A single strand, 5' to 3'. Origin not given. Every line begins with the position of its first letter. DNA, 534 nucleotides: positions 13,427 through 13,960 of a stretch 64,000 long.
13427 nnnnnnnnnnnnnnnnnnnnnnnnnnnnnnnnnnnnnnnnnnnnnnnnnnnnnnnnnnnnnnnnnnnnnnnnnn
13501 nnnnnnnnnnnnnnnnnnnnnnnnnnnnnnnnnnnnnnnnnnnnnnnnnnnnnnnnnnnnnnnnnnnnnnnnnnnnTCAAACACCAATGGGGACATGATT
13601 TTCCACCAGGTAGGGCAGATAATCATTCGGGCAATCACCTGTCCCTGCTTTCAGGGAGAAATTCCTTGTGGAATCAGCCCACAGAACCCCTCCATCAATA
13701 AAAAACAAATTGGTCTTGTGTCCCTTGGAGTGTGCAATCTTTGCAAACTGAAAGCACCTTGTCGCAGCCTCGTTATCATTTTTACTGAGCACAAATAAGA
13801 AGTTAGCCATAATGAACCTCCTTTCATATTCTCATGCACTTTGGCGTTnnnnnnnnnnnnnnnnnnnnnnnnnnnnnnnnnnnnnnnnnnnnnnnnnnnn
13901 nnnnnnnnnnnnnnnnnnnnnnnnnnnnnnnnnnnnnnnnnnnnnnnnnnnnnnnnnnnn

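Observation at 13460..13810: DsrE-like gene reads through an in-frame UGA: probable selenoprotein with a U-x-x-C motif, truncated to 77 aa by standard ORF calling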

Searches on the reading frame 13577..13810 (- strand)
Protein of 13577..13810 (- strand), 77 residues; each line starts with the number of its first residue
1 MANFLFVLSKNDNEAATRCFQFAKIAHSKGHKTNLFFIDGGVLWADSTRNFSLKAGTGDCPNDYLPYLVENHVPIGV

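Call 6: search_protein_families(library=pfam, proteins=[window:13580-13810:-], max_evalue=1)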
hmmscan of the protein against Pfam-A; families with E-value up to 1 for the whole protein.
seq(77 aa): 1 family
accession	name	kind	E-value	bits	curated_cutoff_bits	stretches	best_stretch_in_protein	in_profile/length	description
PF02635.20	DsrE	-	1.8e-08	35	22.7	1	4-76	3-75/116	DsrE/DsrF-like family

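Call 15: find_encoding_contigs(protein=window:13577-13810:-, flank=10000, max_places=10)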
Protein window:13577-13810:- (77 aa): 2 contigs read that carry it; 1 place shown.
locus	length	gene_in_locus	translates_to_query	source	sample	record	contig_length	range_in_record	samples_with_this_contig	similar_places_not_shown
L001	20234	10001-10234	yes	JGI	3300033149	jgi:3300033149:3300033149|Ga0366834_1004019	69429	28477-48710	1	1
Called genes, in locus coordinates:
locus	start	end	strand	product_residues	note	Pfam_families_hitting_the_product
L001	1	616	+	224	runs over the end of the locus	PF00440:TetR_N, PF08359:TetR_C_4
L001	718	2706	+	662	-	PF00724:Oxidored_FMN, PF07992:Pyr_redox_2 (weak), PF00070:Pyr_redox (weak), PF00890:FAD_binding_2 (weak), PF01266:DAO (weak), PF03486:HI0933_like (weak), PF07992:Pyr_redox_2, PF13450:NAD_binding_8, +2 more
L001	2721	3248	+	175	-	-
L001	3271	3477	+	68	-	PF00037:Fer4 (faint), PF12837:Fer4_6 (faint), PF12838:Fer4_7 (faint)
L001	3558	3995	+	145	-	PF00903:Glyoxalase, PF13669:Glyoxalase_4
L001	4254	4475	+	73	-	-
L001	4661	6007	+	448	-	PF00070:Pyr_redox (faint), PF01134:GIDA (faint), PF01266:DAO (faint), PF07992:Pyr_redox_2 (weak), PF12831:FAD_oxidored, PF00037:Fer4, PF12797:Fer4_2, PF12837:Fer4_6 (weak), +2 more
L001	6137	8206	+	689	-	PF00890:FAD_binding_2, PF01266:DAO (weak), PF07992:Pyr_redox_2, PF12831:FAD_oxidored, PF13450:NAD_binding_8, PF00037:Fer4 (weak), PF14697:Fer4_21, PF02662:FlpD, +4 more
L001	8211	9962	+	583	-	PF13183:Fer4_8, PF13187:Fer4_9, PF13237:Fer4_10 (weak), PF13534:Fer4_17, PF14691:Fer4_20, PF07992:Pyr_redox_2, PF13450:NAD_binding_8, PF13738:Pyr_redox_3, +8 more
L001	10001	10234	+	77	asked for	PF02635:DsrE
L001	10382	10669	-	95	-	PF01212:Beta_elim_lyase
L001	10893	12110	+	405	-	PF00266:Aminotran_5, PF01053:Cys_Met_Meta_PP (weak)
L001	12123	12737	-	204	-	PF01243:PNPOx_N, PF25160:LdpA_Fe-S-bd (faint), PF14697:Fer4_21 (faint), PF00037:Fer4, PF13187:Fer4_9, PF13237:Fer4_10 (weak), PF12838:Fer4_7, PF00037:Fer4 (weak), +5 more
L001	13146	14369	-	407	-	PF04015:DUF362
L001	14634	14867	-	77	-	-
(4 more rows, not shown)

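Call 39: list_cluster_members(proteins=[window:13577-13810:-, window:43947-45206:-, window:15605-17674:-, window:11701-12936:-, window:53644-55569:-])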
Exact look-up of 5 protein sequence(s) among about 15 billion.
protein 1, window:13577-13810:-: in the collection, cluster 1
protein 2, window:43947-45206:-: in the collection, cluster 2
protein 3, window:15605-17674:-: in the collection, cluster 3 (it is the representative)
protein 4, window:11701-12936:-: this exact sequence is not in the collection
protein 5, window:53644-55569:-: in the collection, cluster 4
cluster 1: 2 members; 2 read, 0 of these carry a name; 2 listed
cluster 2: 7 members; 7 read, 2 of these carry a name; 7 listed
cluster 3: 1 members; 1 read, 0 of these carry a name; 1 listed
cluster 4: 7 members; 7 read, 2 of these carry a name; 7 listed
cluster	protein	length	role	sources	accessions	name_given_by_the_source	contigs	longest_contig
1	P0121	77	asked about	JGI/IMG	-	-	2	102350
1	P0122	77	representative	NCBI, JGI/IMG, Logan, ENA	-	-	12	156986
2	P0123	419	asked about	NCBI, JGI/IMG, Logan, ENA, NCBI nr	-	-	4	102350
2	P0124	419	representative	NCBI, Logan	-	-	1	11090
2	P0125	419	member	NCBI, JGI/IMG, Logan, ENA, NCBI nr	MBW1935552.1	MAG: UDP-N-acetylglucosamine 1-carboxyvinyltransferase [Deltaproteobacteria bacterium] | UDP-N-acetylglucosamine 1-carboxyvinyltransferase [Deltaproteobacteria bacterium]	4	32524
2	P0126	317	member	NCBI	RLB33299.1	MAG: UDP-N-acetylglucosamine 1-carboxyvinyltransferase, partial [Deltaproteobacteria ...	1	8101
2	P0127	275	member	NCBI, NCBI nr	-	-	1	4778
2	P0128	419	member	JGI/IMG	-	-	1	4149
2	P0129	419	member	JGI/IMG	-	-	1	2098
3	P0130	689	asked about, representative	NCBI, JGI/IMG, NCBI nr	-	-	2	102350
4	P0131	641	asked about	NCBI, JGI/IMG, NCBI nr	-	-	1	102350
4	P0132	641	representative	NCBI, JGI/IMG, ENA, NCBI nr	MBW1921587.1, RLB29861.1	MAG: type II secretion system protein GspE [Deltaproteobacteria bacterium] | Flp pilus assembly complex ATPase component TadA [Deltaproteobacteria bacterium]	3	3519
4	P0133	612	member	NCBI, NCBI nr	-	-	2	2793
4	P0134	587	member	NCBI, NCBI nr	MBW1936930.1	MAG: Flp pilus assembly complex ATPase component TadA [Deltaproteobacteria bacterium] | Flp pilus assembly complex ATPase component TadA [Deltaproteobacteria bacterium]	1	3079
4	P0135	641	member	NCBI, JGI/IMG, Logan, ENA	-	-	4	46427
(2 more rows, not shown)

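Call 41: find_encoding_contigs(protein=P0122, flank=6000, max_places=10)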
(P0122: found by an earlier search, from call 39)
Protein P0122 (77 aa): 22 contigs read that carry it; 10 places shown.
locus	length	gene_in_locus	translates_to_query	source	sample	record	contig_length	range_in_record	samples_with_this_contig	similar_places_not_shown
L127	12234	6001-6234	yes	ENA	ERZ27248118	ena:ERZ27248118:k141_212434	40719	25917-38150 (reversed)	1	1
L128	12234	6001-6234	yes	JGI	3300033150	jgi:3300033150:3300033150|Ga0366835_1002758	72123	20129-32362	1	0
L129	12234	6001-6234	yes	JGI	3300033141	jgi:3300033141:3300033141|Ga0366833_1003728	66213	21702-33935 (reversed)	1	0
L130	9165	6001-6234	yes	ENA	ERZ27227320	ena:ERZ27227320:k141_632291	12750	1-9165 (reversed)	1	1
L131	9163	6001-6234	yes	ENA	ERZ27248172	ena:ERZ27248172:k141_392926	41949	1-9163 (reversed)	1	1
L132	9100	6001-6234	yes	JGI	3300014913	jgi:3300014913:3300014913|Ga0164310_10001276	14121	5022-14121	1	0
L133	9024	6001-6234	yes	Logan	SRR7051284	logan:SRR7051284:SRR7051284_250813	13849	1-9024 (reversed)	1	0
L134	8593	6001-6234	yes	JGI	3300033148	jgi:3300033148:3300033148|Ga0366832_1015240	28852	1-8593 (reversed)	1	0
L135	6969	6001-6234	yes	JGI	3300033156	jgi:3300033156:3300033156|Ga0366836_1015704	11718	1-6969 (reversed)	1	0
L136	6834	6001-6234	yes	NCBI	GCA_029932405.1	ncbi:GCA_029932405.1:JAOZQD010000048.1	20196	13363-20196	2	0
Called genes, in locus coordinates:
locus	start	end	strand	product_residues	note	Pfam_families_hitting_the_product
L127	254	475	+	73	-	-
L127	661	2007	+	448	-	PF00070:Pyr_redox (faint), PF01134:GIDA (faint), PF01266:DAO (faint), PF07992:Pyr_redox_2 (weak), PF12831:FAD_oxidored, PF00037:Fer4, PF12797:Fer4_2, PF12837:Fer4_6 (weak), +3 more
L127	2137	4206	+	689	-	PF00890:FAD_binding_2, PF01266:DAO (weak), PF07992:Pyr_redox_2, PF12831:FAD_oxidored, PF13450:NAD_binding_8, PF00037:Fer4 (weak), PF14697:Fer4_21, PF02662:FlpD, +4 more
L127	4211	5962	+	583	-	PF13183:Fer4_8, PF13187:Fer4_9, PF13237:Fer4_10 (weak), PF13534:Fer4_17, PF14691:Fer4_20, PF07992:Pyr_redox_2, PF13450:NAD_binding_8, PF13738:Pyr_redox_3, +9 more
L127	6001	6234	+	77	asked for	PF02635:DsrE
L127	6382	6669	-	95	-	PF01212:Beta_elim_lyase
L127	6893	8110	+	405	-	PF00266:Aminotran_5, PF01053:Cys_Met_Meta_PP (weak)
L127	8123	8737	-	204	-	PF01243:PNPOx_N, PF25160:LdpA_Fe-S-bd (faint), PF14697:Fer4_21 (faint), PF00037:Fer4, PF13187:Fer4_9, PF13237:Fer4_10 (weak), PF12838:Fer4_7, PF00037:Fer4 (weak), +5 more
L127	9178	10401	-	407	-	PF04015:DUF362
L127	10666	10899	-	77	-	-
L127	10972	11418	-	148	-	PF12802:MarR_2, PF13463:HTH_27, PF01047:MarR, PF22166:WHD_ArnR1 (weak)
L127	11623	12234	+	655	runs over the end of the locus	PF00497:SBP_bac_3, PF00989:PAS (weak), PF13426:PAS_9 (weak), PF00512:HisKA, PF02518:HATPase_c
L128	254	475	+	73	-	-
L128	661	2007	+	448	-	PF00070:Pyr_redox (faint), PF01134:GIDA (faint), PF01266:DAO (faint), PF07992:Pyr_redox_2 (weak), PF12831:FAD_oxidored, PF00037:Fer4, PF12797:Fer4_2, PF12837:Fer4_6 (weak), +3 more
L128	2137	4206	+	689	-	PF00890:FAD_binding_2, PF01266:DAO (weak), PF07992:Pyr_redox_2, PF12831:FAD_oxidored, PF13450:NAD_binding_8, PF00037:Fer4 (weak), PF14697:Fer4_21, PF02662:FlpD, +4 more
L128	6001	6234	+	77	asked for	PF02635:DsrE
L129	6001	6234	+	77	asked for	PF02635:DsrE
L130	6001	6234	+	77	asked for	PF02635:DsrE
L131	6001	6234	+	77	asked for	PF02635:DsrE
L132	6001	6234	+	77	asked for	PF02635:DsrE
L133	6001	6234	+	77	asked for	PF02635:DsrE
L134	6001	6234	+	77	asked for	PF02635:DsrE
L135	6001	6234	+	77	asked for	PF02635:DsrE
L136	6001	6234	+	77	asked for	PF02635:DsrE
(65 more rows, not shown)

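Call 66: find_homologous_proteins(query=window:13580-13810:-, max_evalue=1e-20)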
Query window:13580-13810:- (77 aa): 1320 proteins with E <= 1e-20 among 1377 candidates; the best 120 are listed.
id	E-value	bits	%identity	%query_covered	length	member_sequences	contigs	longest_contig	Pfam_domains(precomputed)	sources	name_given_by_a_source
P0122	2.4e-46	173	99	100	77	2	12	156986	PF02635.21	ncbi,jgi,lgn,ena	-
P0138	1.3e-39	151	86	100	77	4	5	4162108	PF02635.21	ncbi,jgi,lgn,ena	-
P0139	7.2e-39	149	82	100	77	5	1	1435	PF02635.21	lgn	-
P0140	9.8e-39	148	83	100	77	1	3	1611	PF02635.21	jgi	jgi:sulfur relay (sulfurtransferase) complex TusBCD TusD component (DsrE family)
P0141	9.9e-39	148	83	100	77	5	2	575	PF02635.21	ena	-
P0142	1.4e-38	148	82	100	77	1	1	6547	PF02635.21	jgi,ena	-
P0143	2.7e-38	147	84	100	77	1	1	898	PF02635.21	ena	-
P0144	3.8e-38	146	83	100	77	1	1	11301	PF02635.21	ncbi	-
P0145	5.2e-38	146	84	100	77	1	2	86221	PF02635.21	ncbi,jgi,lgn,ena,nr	ncbi:MAG: DsrE family protein [Desulfatiglans sp.]|jgi:sulfur relay (sulfurtransferase) complex TusB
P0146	5.2e-38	146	83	100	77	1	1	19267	PF02635.21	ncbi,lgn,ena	-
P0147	5.3e-38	146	81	100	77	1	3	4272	PF02635.21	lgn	-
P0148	5.3e-38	146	81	100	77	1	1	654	PF02635.21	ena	-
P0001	6.9e-38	146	84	100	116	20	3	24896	PF02635.21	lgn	-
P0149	7.4e-38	146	81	100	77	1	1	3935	PF02635.21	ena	-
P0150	1.0e-37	145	83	100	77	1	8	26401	PF02635.21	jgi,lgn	jgi:tRNA 2-thiouridine synthesizing protein D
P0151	1.0e-37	145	83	100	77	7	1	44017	PF02635.21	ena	-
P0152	1.0e-37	145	82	100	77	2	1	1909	PF02635.21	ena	-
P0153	1.3e-37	145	83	100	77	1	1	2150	PF02635.21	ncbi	-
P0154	1.4e-37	145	86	100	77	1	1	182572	PF02635.21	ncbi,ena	-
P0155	1.4e-37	145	82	100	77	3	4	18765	PF02635.21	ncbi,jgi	jgi:tRNA 2-thiouridine synthesizing protein D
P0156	2.0e-37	144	84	100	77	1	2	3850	PF02635.21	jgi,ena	-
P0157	2.7e-37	144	83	100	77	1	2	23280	PF02635.21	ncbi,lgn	-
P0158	2.7e-37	144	83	100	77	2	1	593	PF02635.21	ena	-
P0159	2.7e-37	144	79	100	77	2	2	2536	PF02635.21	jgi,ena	-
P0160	2.7e-37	144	83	100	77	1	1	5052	PF02635.21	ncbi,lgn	-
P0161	2.7e-37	144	82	100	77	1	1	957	PF02635.21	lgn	-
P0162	2.8e-37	144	83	100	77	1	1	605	PF02635.21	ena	-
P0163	3.7e-37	143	83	100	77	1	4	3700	PF02635.21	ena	-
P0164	3.8e-37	143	83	100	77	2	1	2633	PF02635.21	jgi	-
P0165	3.9e-37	143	79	100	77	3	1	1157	PF02635.21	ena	-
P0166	3.9e-37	143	79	100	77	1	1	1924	PF02635.21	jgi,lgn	-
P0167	3.9e-37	143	83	100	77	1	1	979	PF02635.21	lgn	-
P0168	5.3e-37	143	82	100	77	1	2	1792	PF02635.21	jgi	-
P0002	5.7e-37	143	83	100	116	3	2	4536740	PF02635.21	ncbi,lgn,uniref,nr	ncbi:DsrE family protein [Desulforhabdus amnigena]|uniref:Sulfur reduction protein DsrE n=1 Tax=Desu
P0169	7.0e-37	142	81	100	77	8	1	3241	PF02635.21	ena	-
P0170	7.1e-37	142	81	100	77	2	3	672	PF02635.21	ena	-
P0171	7.3e-37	142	82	100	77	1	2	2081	PF02635.21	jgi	-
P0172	7.4e-37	142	79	100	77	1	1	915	PF02635.21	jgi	-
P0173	7.4e-37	142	82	100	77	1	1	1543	PF02635.21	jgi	jgi:tRNA 2-thiouridine synthesizing protein D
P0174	7.5e-37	142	82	100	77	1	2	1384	PF02635.21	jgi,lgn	-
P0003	8.3e-37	142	83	100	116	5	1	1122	PF02635.21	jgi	jgi:tRNA 2-thiouridine synthesizing protein D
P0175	9.3e-37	142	78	100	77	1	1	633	PF02635.21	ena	-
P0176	1.0e-36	142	83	100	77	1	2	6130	PF02635.21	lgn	-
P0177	1.0e-36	142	79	100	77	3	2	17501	PF02635.21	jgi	jgi:sulfur relay (sulfurtransferase) complex TusBCD TusD component (DsrE family)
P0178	1.0e-36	142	79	100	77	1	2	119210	PF02635.21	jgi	jgi:sulfur relay (sulfurtransferase) complex TusBCD TusD component (DsrE family)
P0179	1.0e-36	142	81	100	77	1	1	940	PF02635.21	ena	-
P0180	1.3e-36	142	79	100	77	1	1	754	PF02635.21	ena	-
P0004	1.4e-36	142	81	100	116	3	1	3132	PF02635.21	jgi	-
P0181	1.4e-36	141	81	100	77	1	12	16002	PF02635.21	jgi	jgi:tRNA 2-thiouridine synthesizing protein D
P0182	1.4e-36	141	81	100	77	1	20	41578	PF02635.21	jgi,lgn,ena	jgi:tRNA 2-thiouridine synthesizing protein D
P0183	1.4e-36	141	83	100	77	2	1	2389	PF02635.21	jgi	jgi:hypothetical protein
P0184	1.4e-36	141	82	100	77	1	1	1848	PF02635.21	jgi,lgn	-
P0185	1.4e-36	141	82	100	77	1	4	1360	PF02635.21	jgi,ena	-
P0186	1.5e-36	141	82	100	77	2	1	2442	PF02635.21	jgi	-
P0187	1.8e-36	141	79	100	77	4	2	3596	PF02635.21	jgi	jgi:sulfur relay (sulfurtransferase) complex TusBCD TusD component (DsrE family)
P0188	1.9e-36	141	82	100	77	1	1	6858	PF02635.21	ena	-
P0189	2.0e-36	141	83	100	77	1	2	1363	PF02635.21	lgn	-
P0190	2.0e-36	141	79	100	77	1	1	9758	PF02635.21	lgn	-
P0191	2.0e-36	141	82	100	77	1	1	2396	PF02635.21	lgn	-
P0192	2.0e-36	141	81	100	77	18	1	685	PF02635.21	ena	-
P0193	2.0e-36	141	82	100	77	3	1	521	PF02635.21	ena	-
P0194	2.0e-36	141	83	100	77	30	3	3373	PF02635.21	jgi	jgi:sulfur relay (sulfurtransferase) complex TusBCD TusD component (DsrE family)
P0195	2.5e-36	141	82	100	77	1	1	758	PF02635.21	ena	-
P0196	2.6e-36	141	82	100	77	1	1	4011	PF02635.21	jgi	jgi:tRNA 2-thiouridine synthesizing protein D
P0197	2.7e-36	141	81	100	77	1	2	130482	PF02635.21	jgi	-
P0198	2.7e-36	141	82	100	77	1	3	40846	PF02635.21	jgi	-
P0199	2.8e-36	141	81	100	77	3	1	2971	PF02635.21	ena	-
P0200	2.8e-36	141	82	100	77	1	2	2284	PF02635.21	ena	-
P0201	2.8e-36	141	82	100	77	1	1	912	PF02635.21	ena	-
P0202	2.8e-36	141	83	100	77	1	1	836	PF02635.21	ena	-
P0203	2.8e-36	141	79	100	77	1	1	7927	PF02635.21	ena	-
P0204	2.8e-36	141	79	100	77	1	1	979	PF02635.21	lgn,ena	-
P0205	2.8e-36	141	82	100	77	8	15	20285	PF02635.21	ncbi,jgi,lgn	-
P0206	2.9e-36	140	82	100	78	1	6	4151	PF02635.21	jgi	jgi:tRNA 2-thiouridine synthesizing protein D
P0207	3.6e-36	140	78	100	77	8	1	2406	PF02635.21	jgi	jgi:sulfur relay (sulfurtransferase) complex TusBCD TusD component (DsrE family)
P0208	3.7e-36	140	77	100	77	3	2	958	PF02635.21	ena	-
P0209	3.7e-36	140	78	100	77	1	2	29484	PF02635.21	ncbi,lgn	-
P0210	3.7e-36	140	81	100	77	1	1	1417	PF02635.21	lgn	-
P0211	3.8e-36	140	81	100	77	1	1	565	PF02635.21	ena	-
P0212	3.8e-36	140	81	100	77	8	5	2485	PF02635.21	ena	-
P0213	3.8e-36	140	82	100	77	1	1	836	PF02635.21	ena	-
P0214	3.8e-36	140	81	100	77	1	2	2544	PF02635.21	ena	-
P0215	3.8e-36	140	81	100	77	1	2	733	PF02635.21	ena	-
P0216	3.9e-36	140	79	100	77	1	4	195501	PF02635.21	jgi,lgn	jgi:predicted peroxiredoxin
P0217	3.9e-36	140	81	100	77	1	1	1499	PF02635.21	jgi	jgi:tRNA 2-thiouridine synthesizing protein D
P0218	3.9e-36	140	82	100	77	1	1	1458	PF02635.21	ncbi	-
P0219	3.9e-36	140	79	100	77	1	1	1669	PF02635.21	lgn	-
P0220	3.9e-36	140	82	100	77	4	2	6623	PF02635.21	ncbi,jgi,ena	jgi:tRNA 2-thiouridine synthesizing protein D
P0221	3.9e-36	140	79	100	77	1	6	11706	PF02635.21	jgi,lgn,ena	-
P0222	3.9e-36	140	79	100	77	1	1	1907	PF02635.21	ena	-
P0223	4.0e-36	140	78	100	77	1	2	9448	PF02635.21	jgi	jgi:sulfur relay (sulfurtransferase) complex TusBCD TusD component (DsrE family)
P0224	4.3e-36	140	81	100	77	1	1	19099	PF02635.21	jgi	-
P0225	5.2e-36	140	82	100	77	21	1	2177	PF02635.21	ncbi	-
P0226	5.3e-36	140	79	100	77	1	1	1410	PF02635.21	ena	-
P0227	5.3e-36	140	81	100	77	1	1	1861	PF02635.21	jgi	jgi:sulfur relay (sulfurtransferase) complex TusBCD TusD component (DsrE family)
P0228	5.3e-36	140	81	100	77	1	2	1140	PF02635.21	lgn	-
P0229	5.4e-36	140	79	100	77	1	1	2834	PF02635.21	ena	-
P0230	5.4e-36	140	78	100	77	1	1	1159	PF02635.21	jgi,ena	jgi:tRNA 2-thiouridine synthesizing protein D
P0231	5.5e-36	140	81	100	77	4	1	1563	PF02635.21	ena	-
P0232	5.5e-36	140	82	100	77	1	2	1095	PF02635.21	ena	-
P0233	5.5e-36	140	82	100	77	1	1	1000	PF02635.21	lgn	-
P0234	5.5e-36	140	79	100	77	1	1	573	PF02635.21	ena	-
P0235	5.6e-36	140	81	100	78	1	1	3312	PF02635.21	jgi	jgi:tRNA 2-thiouridine synthesizing protein D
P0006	6.2e-36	139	79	100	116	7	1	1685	PF02635.21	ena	-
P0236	7.2e-36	139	79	100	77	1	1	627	PF02635.21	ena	-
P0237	7.4e-36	139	81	100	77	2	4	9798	PF02635.21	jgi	-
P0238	7.5e-36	139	81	100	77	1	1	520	PF02635.21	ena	-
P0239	7.5e-36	139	79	100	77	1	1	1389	PF02635.21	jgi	jgi:hypothetical protein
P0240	7.5e-36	139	81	100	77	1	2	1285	PF02635.21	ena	-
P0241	7.5e-36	139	77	100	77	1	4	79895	PF02635.21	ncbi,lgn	-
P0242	7.5e-36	139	81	100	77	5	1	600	PF02635.21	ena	-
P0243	7.5e-36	139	81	100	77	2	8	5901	PF02635.21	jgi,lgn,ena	-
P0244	7.6e-36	139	81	100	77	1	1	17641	PF02635.21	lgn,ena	-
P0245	7.6e-36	139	81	100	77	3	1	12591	PF02635.21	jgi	jgi:predicted peroxiredoxin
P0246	7.8e-36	139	81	100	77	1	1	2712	PF02635.21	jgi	jgi:sulfur relay (sulfurtransferase) complex TusBCD TusD component (DsrE family)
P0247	7.8e-36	139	78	100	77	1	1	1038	PF02635.21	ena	-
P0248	9.3e-36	139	78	100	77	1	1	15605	PF02635.21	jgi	jgi:sulfur relay (sulfurtransferase) complex TusBCD TusD component (DsrE family)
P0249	9.5e-36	139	81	100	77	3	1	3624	PF02635.21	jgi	jgi:sulfur relay (sulfurtransferase) complex TusBCD TusD component (DsrE family)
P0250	9.7e-36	139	82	100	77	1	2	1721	PF02635.21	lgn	-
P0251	1.0e-35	139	82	100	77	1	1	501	PF02635.21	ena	-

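Call 67: find_encoding_contigs(protein=P0138, flank=10000, max_places=3)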
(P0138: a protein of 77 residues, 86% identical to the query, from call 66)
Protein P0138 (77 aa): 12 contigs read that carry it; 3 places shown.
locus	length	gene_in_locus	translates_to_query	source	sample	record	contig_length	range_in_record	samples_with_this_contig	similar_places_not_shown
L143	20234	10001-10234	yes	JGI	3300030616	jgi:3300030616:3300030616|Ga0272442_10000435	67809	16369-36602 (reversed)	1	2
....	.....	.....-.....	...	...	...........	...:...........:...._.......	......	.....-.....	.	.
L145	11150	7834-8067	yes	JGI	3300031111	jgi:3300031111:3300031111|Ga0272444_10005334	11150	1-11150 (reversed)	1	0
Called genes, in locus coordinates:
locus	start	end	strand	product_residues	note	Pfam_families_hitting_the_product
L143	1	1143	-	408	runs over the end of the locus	PF07719:TPR_2 (faint), PF12895:ANAPC3 (faint), PF24575:TPR_Slam (faint), PF00515:TPR_1 (faint), PF13181:TPR_8 (faint), PF13414:TPR_11 (faint), PF14559:TPR_19, PF03783:CsgG, +4 more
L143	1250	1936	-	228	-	PF03783:CsgG (weak)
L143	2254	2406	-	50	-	-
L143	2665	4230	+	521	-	PF01039:Carboxyl_trans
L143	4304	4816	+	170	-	-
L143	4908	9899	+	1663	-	PF16656:Pur_ac_phosph_N (weak), PF00801:PKD (faint), PF13620:CarboxypepD_reg, PF13715:CarbopepD_reg_2, PF25929:DUF7974 (faint), PF00041:fn3 (weak)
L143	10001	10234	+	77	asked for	PF02635:DsrE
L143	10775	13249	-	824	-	PF10114:PocR, PF00989:PAS (weak), PF13426:PAS_9, PF08447:PAS_3 (weak), PF00512:HisKA (weak), PF02518:HATPase_c, PF00072:Response_reg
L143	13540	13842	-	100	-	-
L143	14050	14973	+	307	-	-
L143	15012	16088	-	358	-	PF01208:URO-D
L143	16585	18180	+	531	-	PF00496:SBP_bac_5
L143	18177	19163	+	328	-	PF00528:BPD_transp_1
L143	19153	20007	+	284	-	PF00528:BPD_transp_1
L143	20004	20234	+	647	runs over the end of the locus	PF01078:Mg_chelatase (faint), PF02463:SMC_N (faint), PF13191:AAA_16 (faint), PF13555:AAA_29 (faint), PF00005:ABC_tran, PF08352:oligo_HPY (weak), PF00005:ABC_tran, PF08352:oligo_HPY, +3 more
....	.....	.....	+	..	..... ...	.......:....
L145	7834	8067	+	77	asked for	PF02635:DsrE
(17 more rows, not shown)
